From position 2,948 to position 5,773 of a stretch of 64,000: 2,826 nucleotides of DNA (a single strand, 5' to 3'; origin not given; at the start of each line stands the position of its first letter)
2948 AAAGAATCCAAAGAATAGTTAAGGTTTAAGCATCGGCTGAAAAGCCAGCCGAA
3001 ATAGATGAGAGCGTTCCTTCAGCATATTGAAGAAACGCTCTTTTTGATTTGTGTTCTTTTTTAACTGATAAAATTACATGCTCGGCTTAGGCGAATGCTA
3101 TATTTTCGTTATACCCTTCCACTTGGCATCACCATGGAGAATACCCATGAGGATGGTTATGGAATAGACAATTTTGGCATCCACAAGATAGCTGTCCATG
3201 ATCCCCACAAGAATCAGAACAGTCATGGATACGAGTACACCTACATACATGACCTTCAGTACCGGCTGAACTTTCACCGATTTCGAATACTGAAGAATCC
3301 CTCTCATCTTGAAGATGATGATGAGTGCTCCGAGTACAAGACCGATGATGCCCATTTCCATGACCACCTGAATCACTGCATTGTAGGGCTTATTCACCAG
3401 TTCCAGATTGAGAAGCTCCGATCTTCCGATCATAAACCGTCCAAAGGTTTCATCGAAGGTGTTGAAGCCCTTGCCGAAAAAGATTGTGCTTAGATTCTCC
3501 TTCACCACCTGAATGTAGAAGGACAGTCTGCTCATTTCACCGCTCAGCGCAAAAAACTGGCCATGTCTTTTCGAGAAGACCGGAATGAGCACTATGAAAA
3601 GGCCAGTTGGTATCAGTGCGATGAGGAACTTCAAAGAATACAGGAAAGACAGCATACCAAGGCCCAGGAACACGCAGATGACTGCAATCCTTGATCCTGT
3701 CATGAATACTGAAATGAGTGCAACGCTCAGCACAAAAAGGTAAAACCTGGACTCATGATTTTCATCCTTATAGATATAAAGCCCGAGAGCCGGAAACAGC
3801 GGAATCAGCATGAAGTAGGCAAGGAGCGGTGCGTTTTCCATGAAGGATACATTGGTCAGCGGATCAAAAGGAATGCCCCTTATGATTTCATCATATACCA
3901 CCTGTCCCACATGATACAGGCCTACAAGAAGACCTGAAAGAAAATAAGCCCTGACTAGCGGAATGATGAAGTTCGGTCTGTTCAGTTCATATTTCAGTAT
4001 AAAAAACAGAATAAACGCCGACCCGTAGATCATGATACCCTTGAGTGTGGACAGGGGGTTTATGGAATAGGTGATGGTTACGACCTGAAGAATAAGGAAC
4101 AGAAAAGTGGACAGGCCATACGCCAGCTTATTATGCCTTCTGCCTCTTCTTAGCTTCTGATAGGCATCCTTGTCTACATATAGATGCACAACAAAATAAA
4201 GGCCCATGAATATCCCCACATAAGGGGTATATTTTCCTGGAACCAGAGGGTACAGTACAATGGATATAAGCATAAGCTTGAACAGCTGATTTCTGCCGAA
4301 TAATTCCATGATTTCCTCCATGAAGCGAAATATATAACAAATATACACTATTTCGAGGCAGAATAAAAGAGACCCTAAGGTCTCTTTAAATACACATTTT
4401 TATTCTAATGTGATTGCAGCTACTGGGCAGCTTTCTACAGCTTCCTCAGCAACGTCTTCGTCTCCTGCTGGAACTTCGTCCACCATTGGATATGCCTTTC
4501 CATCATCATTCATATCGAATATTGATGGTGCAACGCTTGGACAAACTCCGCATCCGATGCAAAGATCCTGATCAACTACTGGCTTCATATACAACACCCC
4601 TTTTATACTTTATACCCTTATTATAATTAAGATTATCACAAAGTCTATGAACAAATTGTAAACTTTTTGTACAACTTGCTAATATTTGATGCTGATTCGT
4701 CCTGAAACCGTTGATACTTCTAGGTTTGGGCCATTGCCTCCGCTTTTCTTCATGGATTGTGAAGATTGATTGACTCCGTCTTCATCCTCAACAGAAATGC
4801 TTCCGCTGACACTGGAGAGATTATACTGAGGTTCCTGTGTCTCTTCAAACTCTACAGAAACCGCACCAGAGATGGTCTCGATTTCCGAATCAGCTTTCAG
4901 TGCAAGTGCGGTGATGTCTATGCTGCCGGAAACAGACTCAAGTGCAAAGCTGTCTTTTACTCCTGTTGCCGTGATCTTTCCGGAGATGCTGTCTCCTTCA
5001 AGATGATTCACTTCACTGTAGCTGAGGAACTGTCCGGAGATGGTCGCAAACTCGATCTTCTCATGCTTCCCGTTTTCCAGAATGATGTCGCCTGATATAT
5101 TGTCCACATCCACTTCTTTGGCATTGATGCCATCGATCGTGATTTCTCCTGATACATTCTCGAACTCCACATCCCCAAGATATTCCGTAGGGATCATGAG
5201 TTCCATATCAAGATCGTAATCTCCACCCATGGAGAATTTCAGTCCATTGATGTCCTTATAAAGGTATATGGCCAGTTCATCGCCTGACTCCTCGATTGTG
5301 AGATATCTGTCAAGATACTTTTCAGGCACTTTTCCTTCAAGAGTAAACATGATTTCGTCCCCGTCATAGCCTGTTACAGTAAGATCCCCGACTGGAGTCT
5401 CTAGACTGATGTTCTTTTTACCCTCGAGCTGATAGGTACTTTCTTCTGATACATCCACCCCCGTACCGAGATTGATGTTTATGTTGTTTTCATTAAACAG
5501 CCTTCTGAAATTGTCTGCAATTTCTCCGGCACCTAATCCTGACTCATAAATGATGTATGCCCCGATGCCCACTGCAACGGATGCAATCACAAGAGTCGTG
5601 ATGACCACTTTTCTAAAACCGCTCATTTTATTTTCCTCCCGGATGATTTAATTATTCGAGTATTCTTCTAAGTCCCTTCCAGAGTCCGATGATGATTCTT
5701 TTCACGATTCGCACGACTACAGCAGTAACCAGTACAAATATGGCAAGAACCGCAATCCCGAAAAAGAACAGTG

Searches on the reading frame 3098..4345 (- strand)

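Call 17: search_protein_families(library=pfam, proteins=[window:3098-4345:-], max_evalue=0.001)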
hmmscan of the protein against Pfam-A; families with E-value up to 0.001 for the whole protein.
window:3098-4345:- (415 aa): 1 family
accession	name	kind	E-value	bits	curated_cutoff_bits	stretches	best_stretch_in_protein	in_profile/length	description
PF04932.20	Wzy_C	-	5.3e-06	26.7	31.7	1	205-338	2-147/149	O-Antigen ligase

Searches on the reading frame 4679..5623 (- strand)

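Call 17: search_protein_families(library=pfam, proteins=[window:4679-5623:-], max_evalue=0.001)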
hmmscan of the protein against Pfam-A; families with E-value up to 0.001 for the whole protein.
window:4679-5623:- (314 aa): 1 family
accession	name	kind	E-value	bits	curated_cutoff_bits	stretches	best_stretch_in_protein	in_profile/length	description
PF13349.12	DUF4097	-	1.2e-19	71.2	22.9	1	71-312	3-246/247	Toastrack DUF4097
